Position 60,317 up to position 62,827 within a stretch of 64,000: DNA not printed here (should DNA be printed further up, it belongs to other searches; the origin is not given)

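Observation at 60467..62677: Intact bacterial-type UvrC excinuclease encoded in a eukaryotic nuclear context with a targeting-peptide-like extension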

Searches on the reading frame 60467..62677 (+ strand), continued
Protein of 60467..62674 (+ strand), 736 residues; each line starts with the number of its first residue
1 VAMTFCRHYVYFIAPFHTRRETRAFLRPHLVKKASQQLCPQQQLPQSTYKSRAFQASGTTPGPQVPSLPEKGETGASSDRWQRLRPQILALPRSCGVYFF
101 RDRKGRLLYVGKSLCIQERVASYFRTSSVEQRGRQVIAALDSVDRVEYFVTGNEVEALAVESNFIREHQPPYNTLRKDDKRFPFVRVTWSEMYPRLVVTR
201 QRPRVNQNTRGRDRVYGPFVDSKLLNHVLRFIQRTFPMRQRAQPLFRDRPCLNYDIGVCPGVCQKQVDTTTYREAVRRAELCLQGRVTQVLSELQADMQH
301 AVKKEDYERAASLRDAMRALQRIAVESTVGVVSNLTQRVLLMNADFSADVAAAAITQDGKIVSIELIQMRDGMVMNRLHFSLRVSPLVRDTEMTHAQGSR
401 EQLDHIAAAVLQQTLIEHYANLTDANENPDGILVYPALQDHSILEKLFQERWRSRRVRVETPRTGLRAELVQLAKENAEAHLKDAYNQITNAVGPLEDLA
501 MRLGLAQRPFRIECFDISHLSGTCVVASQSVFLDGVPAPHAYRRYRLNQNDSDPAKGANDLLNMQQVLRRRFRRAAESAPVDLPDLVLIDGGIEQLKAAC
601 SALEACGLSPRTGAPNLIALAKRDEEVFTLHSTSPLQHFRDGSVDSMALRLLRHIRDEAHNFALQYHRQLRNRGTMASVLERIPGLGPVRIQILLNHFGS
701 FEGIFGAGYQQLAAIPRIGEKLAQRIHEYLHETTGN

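Call 47: list_cluster_members(proteins=[P0137, P0138, P0139, P0140, P0141, P0142, P0143, P0148, P0150, P0151])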
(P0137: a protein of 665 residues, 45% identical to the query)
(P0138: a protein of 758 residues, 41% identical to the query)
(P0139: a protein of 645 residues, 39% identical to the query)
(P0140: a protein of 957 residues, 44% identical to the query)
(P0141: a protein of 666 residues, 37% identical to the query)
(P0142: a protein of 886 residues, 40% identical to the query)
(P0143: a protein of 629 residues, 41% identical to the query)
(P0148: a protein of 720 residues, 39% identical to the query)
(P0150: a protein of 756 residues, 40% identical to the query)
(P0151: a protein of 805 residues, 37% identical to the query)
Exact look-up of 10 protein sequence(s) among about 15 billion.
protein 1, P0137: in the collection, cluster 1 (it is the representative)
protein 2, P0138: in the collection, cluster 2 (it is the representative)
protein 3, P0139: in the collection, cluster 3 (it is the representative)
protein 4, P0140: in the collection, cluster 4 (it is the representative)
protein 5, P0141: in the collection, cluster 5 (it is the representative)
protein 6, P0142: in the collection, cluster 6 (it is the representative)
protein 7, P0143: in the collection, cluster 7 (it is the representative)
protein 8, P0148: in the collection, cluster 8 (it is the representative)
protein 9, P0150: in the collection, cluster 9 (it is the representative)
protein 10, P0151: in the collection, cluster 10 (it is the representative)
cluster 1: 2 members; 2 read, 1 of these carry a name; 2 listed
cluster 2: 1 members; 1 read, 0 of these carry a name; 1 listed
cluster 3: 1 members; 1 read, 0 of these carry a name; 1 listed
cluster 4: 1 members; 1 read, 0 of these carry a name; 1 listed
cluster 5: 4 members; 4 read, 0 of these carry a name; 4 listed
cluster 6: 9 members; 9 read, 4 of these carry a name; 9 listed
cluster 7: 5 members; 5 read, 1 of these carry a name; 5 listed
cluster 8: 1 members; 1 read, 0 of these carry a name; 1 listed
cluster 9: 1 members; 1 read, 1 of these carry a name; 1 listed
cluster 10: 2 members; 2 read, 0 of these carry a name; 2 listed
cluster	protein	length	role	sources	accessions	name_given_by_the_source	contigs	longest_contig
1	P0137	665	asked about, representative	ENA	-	-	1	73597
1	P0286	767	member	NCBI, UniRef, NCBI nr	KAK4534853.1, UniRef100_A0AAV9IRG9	hypothetical protein CDCA_CDCA03G0878 [Cyanidium caldarium] | Excinuclease ABC subunit C n=1 Tax=Cyanidium caldarium TaxID=2771 RepID=A0AAV9IRG9_CYACA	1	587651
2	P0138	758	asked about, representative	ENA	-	-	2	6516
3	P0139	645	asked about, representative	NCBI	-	-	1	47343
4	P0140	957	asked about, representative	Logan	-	-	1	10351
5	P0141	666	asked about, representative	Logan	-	-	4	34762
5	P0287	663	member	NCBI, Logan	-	-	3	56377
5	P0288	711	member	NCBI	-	-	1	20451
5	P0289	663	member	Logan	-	-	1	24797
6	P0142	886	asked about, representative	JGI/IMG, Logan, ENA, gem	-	-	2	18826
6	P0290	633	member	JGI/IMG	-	excinuclease ABC subunit C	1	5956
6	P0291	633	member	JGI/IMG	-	excinuclease ABC subunit C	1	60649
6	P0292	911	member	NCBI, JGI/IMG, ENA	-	excinuclease ABC subunit C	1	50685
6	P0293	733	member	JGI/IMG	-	excinuclease ABC subunit C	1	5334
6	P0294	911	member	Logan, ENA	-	-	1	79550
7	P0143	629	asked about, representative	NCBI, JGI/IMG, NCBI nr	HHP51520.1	MAG TPA: excinuclease ABC subunit UvrC [Moorella mulderi] | excinuclease ABC subunit UvrC [Moorella mulderi]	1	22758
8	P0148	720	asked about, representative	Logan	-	-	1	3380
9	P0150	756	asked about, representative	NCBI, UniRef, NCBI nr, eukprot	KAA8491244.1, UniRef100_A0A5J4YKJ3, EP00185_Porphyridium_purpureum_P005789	UvrABC system protein C [Porphyridium purpureum] | UvrABC system protein C n=1 Tax=Porphyridium purpureum TaxID=35688 RepID=A0A5J4YKJ3_PORPP | POR6870..scf261_15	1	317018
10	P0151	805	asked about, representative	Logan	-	-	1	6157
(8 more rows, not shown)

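Call 51: list_cluster_members(proteins=[P0152, P0155, P0164, P0176, P0178, P0201, P0232, P0233, P0153, P0163])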
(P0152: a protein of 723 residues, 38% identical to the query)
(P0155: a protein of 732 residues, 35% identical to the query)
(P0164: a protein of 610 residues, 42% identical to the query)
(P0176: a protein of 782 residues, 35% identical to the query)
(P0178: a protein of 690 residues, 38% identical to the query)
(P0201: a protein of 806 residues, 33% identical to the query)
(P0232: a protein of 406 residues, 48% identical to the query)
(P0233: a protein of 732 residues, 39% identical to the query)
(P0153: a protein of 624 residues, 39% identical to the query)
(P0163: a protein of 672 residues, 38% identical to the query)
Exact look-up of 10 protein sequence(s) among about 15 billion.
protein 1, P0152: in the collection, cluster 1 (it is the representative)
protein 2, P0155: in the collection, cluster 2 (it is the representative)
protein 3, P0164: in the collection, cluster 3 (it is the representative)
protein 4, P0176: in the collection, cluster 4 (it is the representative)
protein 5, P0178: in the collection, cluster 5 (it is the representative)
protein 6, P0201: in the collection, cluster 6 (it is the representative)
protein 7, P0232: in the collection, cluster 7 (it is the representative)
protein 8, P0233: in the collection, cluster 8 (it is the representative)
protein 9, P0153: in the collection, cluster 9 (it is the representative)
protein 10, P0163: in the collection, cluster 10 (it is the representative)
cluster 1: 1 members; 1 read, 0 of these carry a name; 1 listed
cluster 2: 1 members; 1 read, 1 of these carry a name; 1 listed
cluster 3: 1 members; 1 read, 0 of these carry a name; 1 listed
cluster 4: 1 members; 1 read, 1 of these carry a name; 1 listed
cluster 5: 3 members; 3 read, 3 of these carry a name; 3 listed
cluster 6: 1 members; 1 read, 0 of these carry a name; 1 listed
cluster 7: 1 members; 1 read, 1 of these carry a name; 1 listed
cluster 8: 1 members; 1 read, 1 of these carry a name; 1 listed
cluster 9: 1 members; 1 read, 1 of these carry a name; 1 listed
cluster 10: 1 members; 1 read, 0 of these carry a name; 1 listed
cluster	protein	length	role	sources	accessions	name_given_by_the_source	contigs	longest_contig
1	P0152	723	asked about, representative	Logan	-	-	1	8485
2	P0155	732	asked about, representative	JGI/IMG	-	excinuclease ABC subunit C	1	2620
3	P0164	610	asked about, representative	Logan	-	-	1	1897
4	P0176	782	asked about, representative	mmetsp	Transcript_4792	Transcript_4792/g.8831 ORF Transcript_4792/g.8831 Transcript_4792/m.8831 type:complete ...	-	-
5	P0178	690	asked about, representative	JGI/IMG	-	excinuclease ABC subunit C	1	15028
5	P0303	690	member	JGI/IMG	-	excinuclease ABC subunit C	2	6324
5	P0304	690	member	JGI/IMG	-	excinuclease ABC subunit C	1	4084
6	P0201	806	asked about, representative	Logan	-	-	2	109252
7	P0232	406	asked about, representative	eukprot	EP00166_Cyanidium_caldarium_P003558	ctg_3461.g631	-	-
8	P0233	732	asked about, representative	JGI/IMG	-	excinuclease ABC subunit C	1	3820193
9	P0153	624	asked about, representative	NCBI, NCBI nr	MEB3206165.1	MAG: excinuclease ABC subunit UvrC, partial [Vampirovibrionales bacterium] | excinuclease ABC subunit UvrC [Vampirovibrionales bacterium]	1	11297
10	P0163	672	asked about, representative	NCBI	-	-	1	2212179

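Call 52: find_encoding_contigs(protein=P0201, flank=10000, max_places=2)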
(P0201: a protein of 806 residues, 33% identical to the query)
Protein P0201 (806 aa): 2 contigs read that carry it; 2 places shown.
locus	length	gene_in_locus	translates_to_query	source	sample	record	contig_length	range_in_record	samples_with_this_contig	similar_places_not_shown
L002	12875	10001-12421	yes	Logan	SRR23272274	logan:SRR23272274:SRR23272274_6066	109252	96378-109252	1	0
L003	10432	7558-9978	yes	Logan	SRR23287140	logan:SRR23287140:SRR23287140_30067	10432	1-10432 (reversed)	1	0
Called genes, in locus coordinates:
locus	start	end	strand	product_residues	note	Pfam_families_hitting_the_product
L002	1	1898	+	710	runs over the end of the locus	PF00999:Na_H_Exchanger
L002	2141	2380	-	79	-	PF08583:Cmc1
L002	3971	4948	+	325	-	PF00069:Pkinase, PF07714:PK_Tyr_Ser-Thr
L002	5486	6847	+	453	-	PF00155:Aminotran_1_2, PF04864:Alliinase_C (faint)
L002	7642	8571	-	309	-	PF01926:MMR_HSR1, PF02421:FeoB_N, PF16897:MMR_HSR1_Xtn, PF02824:TGS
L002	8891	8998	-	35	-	-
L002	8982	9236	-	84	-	-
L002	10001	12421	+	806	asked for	PF27096:UvrC_M, PF22920:UvrC_RNaseH (faint), PF08459:UvrC_RNaseH_dom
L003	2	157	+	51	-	?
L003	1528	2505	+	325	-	PF00069:Pkinase, PF07714:PK_Tyr_Ser-Thr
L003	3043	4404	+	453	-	PF00155:Aminotran_1_2, PF04864:Alliinase_C (faint)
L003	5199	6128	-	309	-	PF01926:MMR_HSR1, PF02421:FeoB_N, PF16897:MMR_HSR1_Xtn, PF02824:TGS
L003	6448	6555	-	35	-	-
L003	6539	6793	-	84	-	-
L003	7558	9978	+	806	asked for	PF27096:UvrC_M, PF22920:UvrC_RNaseH (faint), PF08459:UvrC_RNaseH_dom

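Call 53: find_encoding_contigs(protein=P0140, flank=6000, max_places=2)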
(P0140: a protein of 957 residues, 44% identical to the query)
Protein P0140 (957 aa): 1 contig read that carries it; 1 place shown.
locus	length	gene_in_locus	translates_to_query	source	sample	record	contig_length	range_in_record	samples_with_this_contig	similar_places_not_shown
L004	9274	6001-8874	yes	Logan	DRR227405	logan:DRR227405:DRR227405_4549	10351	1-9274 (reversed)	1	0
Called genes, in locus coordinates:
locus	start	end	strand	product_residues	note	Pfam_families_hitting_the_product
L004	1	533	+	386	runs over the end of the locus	-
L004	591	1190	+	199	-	-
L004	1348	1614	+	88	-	-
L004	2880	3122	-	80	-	-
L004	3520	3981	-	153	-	-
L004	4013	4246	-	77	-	-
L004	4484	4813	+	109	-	-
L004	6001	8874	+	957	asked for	PF27096:UvrC_M, PF22920:UvrC_RNaseH, PF12826:HHH_2 (faint), PF08459:UvrC_RNaseH_dom, PF00633:HHH (faint), PF14520:HHH_5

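Call 54: find_encoding_contigs(protein=P0286, flank=10000, max_places=2)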
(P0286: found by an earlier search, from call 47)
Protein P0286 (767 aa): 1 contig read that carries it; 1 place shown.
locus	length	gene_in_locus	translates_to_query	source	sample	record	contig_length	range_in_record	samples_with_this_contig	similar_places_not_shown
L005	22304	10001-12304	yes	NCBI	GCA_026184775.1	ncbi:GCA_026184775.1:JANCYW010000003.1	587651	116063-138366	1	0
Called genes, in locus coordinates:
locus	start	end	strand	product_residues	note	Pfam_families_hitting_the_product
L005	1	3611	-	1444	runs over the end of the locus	PF00069:Pkinase, PF07714:PK_Tyr_Ser-Thr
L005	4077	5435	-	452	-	PF01758:SBF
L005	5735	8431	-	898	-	PF04136:COG3_N (weak), PF20671:COG3_C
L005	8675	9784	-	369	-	PF13460:NAD_binding_10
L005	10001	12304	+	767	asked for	PF01541:GIY-YIG (faint), PF27096:UvrC_M, PF22920:UvrC_RNaseH, PF08459:UvrC_RNaseH_dom, PF12826:HHH_2 (weak), PF14520:HHH_5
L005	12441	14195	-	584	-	PF03446:NAD_binding_2, PF00393:6PGD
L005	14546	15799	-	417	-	PF04424:MINDY_DUB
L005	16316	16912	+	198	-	PF18477:PIN_9, PF04900:Fcf1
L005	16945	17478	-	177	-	-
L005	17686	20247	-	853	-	PF13812:PPR_3 (weak), PF13041:PPR_2, PF13812:PPR_3, PF12854:PPR_1 (weak), PF17177:PPR_long, PF13041:PPR_2, PF26713:TPR_RPO41_N (weak), PF13041:PPR_2 (weak), +4 more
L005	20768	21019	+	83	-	PF00240:ubiquitin, PF11976:Rad60-SLD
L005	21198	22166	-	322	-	PF02602:HEM4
